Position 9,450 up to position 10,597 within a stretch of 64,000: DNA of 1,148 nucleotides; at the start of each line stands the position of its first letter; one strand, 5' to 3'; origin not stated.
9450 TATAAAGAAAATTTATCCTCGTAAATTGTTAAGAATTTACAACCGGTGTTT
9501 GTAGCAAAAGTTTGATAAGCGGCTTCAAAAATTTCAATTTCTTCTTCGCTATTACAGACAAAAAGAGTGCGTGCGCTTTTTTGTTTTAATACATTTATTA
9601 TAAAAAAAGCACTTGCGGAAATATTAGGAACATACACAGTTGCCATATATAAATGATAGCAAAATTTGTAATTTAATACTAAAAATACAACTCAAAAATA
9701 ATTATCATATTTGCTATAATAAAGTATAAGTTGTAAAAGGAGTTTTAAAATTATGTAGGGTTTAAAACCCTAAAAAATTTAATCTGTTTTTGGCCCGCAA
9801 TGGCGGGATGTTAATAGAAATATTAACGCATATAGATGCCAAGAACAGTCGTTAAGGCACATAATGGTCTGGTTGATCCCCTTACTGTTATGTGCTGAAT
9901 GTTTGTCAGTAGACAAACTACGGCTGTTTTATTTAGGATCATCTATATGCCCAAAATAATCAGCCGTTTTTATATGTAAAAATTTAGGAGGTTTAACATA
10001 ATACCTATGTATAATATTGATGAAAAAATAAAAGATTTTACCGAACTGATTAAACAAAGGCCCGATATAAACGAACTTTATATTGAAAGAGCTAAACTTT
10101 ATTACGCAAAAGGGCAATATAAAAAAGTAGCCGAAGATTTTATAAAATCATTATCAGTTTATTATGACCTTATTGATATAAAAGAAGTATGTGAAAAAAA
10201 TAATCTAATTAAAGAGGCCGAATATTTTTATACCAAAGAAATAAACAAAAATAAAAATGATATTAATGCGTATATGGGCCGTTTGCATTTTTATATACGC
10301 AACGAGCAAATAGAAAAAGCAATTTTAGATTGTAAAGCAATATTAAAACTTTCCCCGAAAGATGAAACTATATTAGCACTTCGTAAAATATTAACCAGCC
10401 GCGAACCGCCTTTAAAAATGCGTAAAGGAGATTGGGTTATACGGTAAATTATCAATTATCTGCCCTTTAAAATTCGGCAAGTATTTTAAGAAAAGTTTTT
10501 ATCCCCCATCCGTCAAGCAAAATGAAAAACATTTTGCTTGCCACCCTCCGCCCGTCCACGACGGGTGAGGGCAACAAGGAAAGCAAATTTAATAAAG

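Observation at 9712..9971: Riboswitch-like structured leader, copy A (upstream of a TPR-protein gene)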

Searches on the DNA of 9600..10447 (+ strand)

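Call 5: search_rna_families(source=window, start=9600, end=10100, threshold=evalue, max_evalue=10, show_alignments=3)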
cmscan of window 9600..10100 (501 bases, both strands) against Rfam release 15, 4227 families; matches with E-value up to 10: 6.
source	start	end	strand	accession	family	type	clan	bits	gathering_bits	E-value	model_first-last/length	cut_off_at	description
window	10010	10099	+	RF04327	snoMe28S-A3420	Gene; snRNA; snoRNA; CD-box;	-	20.8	60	6.1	1-98/98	no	Drosophila C/D box small nucleolar RNA snoMe28S-A3420 family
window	9657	9716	-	RF01186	SNORD127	Gene; snRNA; snoRNA; CD-box;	-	18.9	45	2.8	1-86/86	no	Small nucleolar RNA SNORD127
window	9633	9670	+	RF03442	mir-4003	Gene; miRNA;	-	17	70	2.4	10-49/58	no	mir-4003 microRNA precursor family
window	9987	10045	+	RF01183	SNORD19B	Gene; snRNA; snoRNA; CD-box;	CL00048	16.9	50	8.2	1-84/84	no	Small nucleolar RNA SNORD19B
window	9720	9808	+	RF01457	rli22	Gene; sRNA;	CL00114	16.1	80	5.6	1-111/111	no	Listeria sRNA rli22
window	10022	10070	+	RF03055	RAGATH-30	Gene; sRNA;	-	14.6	59.5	4.1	1-59/59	no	RAGATH-30 RNA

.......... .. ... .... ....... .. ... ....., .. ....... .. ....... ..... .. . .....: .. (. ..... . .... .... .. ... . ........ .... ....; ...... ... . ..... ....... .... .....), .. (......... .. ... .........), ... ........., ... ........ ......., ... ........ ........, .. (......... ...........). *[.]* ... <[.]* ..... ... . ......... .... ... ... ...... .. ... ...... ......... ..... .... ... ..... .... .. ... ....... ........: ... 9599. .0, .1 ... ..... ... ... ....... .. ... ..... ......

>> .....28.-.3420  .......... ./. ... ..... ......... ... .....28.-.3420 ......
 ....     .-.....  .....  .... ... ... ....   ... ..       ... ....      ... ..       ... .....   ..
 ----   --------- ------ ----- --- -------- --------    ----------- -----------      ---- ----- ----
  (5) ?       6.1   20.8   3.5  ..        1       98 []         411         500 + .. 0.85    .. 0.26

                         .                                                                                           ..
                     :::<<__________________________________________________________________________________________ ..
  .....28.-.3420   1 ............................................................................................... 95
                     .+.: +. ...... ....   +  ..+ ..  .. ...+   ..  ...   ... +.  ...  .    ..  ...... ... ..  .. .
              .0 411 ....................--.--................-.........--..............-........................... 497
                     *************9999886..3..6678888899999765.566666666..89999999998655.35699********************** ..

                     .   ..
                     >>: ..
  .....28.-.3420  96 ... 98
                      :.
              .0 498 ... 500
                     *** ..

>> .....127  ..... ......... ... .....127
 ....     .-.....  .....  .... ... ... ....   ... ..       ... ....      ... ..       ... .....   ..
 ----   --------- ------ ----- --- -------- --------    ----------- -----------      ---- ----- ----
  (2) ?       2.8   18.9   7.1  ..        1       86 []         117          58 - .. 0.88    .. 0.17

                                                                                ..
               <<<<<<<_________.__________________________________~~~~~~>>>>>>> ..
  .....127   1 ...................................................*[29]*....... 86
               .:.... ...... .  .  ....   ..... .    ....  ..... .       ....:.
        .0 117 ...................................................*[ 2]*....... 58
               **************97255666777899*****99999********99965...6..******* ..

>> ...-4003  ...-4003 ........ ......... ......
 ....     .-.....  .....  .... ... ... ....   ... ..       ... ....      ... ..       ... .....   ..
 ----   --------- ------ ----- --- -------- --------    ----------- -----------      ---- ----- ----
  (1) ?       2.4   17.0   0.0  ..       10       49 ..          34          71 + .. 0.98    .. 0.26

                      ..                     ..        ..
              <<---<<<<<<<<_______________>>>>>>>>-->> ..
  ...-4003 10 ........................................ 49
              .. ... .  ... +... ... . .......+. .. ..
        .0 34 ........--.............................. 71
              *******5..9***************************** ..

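Call 56: build_rna_model(alignment_id=A4, structure=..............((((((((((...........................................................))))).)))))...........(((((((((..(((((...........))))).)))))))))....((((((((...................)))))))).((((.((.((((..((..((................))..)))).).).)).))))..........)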
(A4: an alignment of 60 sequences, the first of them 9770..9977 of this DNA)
Model R1 built from alignment A4 (60 sequences, 253 columns); structure: as given.
model positions 221; base pairs 46; branch points 3; effective number of sequences 5.64; information 0.59 bits per position. Calibrated on 0.2 Mb of random sequence (short: E-values are rough).
structure used (alignment columns):
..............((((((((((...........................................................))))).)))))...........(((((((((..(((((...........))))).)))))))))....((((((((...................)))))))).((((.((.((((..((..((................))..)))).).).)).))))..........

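Call 57: search_with_rna_model(model_id=R1, sources=[window, L001, L002, L003, L005, L006, L007, L008, L009, L010, L011, L012, L013, L014, L015, L016, L017, L018, L019, L020, L021, L022, L023, L024, L025, L026, L027, L028, L029, L030, L031, L032, L033, L034, L035, L036, L037, L038, L039, L040, L041, L042, L043, L044, L045, L046, L047, L048, L049, L050, L051, L052, L053, L054, L055, L056, L057, L058, L059, L060, L061, L062], max_evalue=0.01, make_alignment=true)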
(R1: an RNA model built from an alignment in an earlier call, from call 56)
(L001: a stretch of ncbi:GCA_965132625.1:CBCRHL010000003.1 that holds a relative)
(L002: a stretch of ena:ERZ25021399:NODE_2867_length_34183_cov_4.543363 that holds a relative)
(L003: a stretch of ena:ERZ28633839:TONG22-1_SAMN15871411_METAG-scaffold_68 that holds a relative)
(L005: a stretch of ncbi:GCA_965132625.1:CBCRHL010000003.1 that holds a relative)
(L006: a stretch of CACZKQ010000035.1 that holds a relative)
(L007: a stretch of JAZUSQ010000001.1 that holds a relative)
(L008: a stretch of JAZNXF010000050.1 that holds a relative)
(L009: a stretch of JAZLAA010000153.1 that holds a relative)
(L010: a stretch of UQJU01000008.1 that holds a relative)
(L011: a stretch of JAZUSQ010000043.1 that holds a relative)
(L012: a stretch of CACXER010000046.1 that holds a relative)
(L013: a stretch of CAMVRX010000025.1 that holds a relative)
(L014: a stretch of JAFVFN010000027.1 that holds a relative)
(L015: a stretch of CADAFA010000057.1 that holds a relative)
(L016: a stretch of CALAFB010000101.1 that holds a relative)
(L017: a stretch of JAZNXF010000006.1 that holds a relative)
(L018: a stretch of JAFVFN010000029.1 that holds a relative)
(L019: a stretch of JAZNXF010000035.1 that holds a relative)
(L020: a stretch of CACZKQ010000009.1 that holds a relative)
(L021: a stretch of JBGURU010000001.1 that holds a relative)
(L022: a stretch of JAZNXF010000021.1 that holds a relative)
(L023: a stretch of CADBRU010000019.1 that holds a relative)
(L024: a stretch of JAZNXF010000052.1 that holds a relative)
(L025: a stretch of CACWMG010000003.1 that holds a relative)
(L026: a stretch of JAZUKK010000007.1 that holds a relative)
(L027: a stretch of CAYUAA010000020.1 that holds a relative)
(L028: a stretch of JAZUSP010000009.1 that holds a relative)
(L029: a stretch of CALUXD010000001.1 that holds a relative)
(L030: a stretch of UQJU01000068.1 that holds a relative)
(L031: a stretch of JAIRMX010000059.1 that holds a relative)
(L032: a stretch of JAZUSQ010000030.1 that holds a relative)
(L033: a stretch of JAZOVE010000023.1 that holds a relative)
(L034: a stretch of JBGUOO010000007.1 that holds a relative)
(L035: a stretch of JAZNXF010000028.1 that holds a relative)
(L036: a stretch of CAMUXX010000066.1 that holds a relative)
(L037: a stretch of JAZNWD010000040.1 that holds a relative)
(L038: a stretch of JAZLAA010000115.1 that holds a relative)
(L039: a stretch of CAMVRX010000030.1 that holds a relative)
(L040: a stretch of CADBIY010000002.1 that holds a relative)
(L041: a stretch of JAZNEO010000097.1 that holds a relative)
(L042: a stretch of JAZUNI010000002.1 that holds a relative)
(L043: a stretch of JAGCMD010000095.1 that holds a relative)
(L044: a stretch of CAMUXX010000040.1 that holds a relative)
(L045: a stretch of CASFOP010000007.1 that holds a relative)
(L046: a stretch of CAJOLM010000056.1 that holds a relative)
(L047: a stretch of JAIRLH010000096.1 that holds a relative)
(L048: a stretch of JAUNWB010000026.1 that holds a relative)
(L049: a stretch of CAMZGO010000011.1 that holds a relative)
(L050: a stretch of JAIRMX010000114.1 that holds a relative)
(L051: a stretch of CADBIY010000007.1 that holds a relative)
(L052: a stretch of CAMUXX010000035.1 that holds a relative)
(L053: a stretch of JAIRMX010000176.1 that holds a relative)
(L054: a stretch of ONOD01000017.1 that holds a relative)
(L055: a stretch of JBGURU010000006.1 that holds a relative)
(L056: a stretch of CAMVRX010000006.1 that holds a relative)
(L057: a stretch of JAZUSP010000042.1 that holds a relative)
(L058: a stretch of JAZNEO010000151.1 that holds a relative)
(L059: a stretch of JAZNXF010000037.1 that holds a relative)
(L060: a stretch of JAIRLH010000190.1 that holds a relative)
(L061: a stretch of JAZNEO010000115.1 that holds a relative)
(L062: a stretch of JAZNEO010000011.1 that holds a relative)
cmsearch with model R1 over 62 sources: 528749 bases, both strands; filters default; matches with E-value up to 0.01: 101.
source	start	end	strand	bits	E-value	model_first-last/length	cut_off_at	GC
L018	7085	7298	-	190.8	8.9e-48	1-221/221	no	0.37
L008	4954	5178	+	188.3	4e-47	1-221/221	no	0.43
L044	6912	7130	+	186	1.6e-46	1-221/221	no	0.4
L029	1942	2170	-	183.1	9.2e-46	1-221/221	no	0.43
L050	1241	1467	-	182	1.8e-45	1-221/221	no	0.4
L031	1990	2218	-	181.9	2e-45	1-221/221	no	0.41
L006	89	308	+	180.5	4.6e-45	1-221/221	no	0.41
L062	1638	1864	-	180.4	5e-45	1-221/221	no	0.42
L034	1526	1741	-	179.2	1e-44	1-221/221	no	0.41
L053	908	1135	-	178.6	1.5e-44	1-221/221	no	0.4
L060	2236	2461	+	178.5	1.5e-44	1-221/221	no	0.34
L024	210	424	-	177.2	3.3e-44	1-221/221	no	0.39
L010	2914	3137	+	173.4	3.3e-43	1-221/221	no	0.47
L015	4596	4814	-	172.7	5.1e-43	1-221/221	no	0.36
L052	7381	7598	-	170.3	2.2e-42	1-221/221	no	0.37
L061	2628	2851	+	169.4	3.9e-42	1-221/221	no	0.44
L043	1523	1739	-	169.2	4.5e-42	1-221/221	no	0.45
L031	3199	3424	-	168.9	5.2e-42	1-221/221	no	0.43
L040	1996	2217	+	168.5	6.7e-42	1-221/221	no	0.39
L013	4168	4385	+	168.2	7.8e-42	1-221/221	no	0.38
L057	1722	1936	+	168.1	8.6e-42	1-221/221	no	0.41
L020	7253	7483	+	167.1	1.5e-41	1-221/221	no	0.4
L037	4726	4931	-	166.9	1.8e-41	1-221/221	no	0.43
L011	2545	2758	-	166.3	2.6e-41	1-221/221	no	0.41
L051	3996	4223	+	165.4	4.4e-41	1-221/221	no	0.43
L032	2727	2945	+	164.9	5.9e-41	1-221/221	no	0.4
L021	166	388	+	163.9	1.1e-40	1-221/221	no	0.31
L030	2547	2778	-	163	1.9e-40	1-221/221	no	0.46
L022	1362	1581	+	162.6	2.4e-40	1-221/221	no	0.42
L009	91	306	-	162.2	3.1e-40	1-221/221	no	0.45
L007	5572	5788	+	162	3.6e-40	1-221/221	no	0.48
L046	2350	2556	+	161.1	6.2e-40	1-221/221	no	0.42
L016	4833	5053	+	160.7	7.5e-40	1-221/221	no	0.34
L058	44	260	+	158.2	3.5e-39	1-221/221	no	0.41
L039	2199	2420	+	157.3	6.3e-39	1-221/221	no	0.4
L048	6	229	-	156.7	8.9e-39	1-221/221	no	0.43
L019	7748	7972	-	156.6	9.4e-39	1-221/221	no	0.38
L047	3064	3281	-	155.8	1.5e-38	1-221/221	no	0.39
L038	1953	2178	-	155.8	1.5e-38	1-221/221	no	0.41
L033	7504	7707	-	155.2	2.2e-38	1-221/221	no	0.35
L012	2404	2619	-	154.9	2.6e-38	1-221/221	no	0.39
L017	4953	5164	+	152.7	9.7e-38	1-221/221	no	0.43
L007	1547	1766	-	152.7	1e-37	1-221/221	no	0.44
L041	2538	2747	-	152.4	1.2e-37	1-221/221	no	0.41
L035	4269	4484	-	152.4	1.2e-37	1-221/221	no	0.41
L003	9767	9980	+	150.7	3.3e-37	1-221/221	no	0.3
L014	1060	1282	+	150.2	4.5e-37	1-221/221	no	0.38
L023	2940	3160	+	149.7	6.4e-37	1-221/221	no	0.43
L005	5976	6182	+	148.5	1.3e-36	1-221/221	no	0.34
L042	3892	4107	+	148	1.8e-36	1-221/221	no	0.44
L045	2183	2412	+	147.7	2.2e-36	1-221/221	no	0.47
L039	5842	6057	+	146.7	3.8e-36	1-221/221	no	0.42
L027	4693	4896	-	146.7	4e-36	1-221/221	no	0.48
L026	5155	5368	-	145.2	9.6e-36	1-221/221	no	0.43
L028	6615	6829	+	145.2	9.8e-36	1-221/221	no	0.42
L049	7246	7454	-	144.5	1.4e-35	1-221/221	no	0.34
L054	5527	5746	-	143.2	3.2e-35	1-221/221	no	0.46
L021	6609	6824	-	142.9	3.9e-35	1-221/221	no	0.35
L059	1202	1428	-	142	6.8e-35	1-221/221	no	0.44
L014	6854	7079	-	140.6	1.6e-34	1-221/221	no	0.43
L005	3671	3880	+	140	2.3e-34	1-221/221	no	0.31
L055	6351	6572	+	139.5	3.1e-34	1-221/221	no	0.36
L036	3588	3795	+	139.3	3.4e-34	1-221/221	no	0.36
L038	4941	5157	+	137.5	1e-33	1-221/221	no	0.52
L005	9757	9974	+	134.8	5.5e-33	1-221/221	no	0.33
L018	2570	2780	-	134.3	7.3e-33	1-221/221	no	0.39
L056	302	521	-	131.8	3.3e-32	1-221/221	no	0.41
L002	9770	9976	+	129.8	1.1e-31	1-221/221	no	0.3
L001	5615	5820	+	121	2.4e-29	1-221/221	no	0.31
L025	5388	5593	-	120.8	2.7e-29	1-221/221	no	0.49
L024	4663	4871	-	120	4.3e-29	1-221/221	no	0.49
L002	16262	16481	-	115.3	7.4e-28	1-221/221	no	0.32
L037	7110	7333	-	112.5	4.1e-27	1-221/221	no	0.42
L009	4663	4864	-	107.8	7.4e-26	1-221/221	no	0.48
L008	16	228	-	95.9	1e-22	1-221/221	no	0.46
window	3195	3353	+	60.5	2.3e-13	1-221/221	no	0.33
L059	7375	7572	+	57.5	1.4e-12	1-221/221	no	0.48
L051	6776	7006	+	50.7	8.6e-11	1-221/221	no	0.41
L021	330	378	-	30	2.6e-05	163-211/221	no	0.41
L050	1231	1300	+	29.3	4.1e-05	136-211/221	no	0.36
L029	1952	2001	+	27.3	0.00013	163-211/221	no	0.4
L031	1978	2049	+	27.1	0.00015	136-211/221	no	0.36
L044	7072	7160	-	25.5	0.00039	136-211/221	no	0.33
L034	1497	1673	+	25.5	0.00041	1-221/221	no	0.42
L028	6771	6864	-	24.2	0.00089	137-211/221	no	0.4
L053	998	1038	+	23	0.0019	94-134/221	no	0.41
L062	1781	1850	+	22.9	0.0019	15-85/221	no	0.4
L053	918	966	+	22.8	0.0021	163-211/221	no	0.41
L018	7095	7144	+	21.4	0.005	163-211/221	no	0.44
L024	4791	4857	+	20.9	0.0067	15-85/221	no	0.39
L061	2793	2841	-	20.8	0.007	163-211/221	no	0.45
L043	1533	1580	+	20.6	0.008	163-211/221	no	0.5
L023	3102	3150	-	20.6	0.008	163-211/221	no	0.53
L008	4968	5034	-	20.4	0.0087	15-85/221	no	0.42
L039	5856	5924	-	20.4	0.0091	15-85/221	no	0.46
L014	1225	1272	-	20.3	0.0094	163-211/221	no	0.48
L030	2481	2616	+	20.2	0.0098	1-221/221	no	0.38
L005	9841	10006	-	20.2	0.0099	1-221/221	no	0.33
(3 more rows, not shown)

Alignment A5: 101 matches aligned to the model, 451 columns, each read 5' to 3' on its own strand. Consensus structure (alignment columns), stored with it:
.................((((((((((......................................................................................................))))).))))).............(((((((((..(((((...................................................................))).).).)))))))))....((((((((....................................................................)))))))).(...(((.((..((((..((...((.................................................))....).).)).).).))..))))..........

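Call 59: search_with_rna_model(model_id=R1, source=window, max_evalue=1, show_alignments=3)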
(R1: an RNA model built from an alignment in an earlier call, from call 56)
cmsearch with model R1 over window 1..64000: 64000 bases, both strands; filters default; matches with E-value up to 1: 15.
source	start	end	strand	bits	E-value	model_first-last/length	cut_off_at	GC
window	34264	34479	+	158.1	4.6e-40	1-221/221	no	0.33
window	9770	9977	+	154.8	3.5e-39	1-221/221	no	0.37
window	3195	3353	+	60.5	2.7e-14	1-221/221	no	0.33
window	9920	9985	-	22.8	0.00024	135-211/221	no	0.29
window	34420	34515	-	18.7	0.003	136-211/221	no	0.27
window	34278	34342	-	15.9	0.016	15-85/221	no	0.37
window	9729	9862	-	15.5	0.022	1-221/221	no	0.34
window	3300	3342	-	15.1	0.027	164-210/221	no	0.44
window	30038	30151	-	14.3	0.044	1-221/221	no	0.34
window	33817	33952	+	12.5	0.13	1-221/221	no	0.29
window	50078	50174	-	12.2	0.16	1-221/221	no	0.28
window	13749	13859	+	11.9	0.19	1-221/221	no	0.3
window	40751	40773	+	9.4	0.88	1-221/221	no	0.09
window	27447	27471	-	9.3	0.94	1-221/221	no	0.16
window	28277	28300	-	9.3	0.94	1-221/221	no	0.17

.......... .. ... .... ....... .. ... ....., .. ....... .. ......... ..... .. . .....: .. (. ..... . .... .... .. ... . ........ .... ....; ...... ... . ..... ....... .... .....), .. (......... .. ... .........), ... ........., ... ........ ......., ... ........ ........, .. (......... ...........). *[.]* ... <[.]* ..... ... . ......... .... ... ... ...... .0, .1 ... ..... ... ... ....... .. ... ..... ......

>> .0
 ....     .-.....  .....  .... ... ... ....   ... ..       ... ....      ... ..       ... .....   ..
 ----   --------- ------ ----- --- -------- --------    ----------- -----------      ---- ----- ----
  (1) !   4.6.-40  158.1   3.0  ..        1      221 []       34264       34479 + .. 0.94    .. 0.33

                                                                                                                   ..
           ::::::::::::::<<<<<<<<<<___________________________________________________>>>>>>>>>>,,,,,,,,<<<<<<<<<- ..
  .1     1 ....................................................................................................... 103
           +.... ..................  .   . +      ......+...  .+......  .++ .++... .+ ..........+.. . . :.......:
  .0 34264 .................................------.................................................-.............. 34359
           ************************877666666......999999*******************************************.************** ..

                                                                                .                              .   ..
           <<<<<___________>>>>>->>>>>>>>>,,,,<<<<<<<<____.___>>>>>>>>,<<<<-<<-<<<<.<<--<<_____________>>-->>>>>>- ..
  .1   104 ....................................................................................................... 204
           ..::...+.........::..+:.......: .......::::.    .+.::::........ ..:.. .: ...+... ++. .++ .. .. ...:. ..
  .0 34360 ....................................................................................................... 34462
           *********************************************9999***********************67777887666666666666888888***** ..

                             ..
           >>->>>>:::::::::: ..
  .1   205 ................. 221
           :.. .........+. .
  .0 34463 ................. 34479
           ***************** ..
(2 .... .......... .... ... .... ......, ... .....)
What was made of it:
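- On Transcriptional riboswitch (small-molecule sensing): Copy C lacks P6 (call 59).
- Checked: A covariance model found a third, compact copy at 3195-3353 (60.5 bits, E about 3e-14; calls 57, 59).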
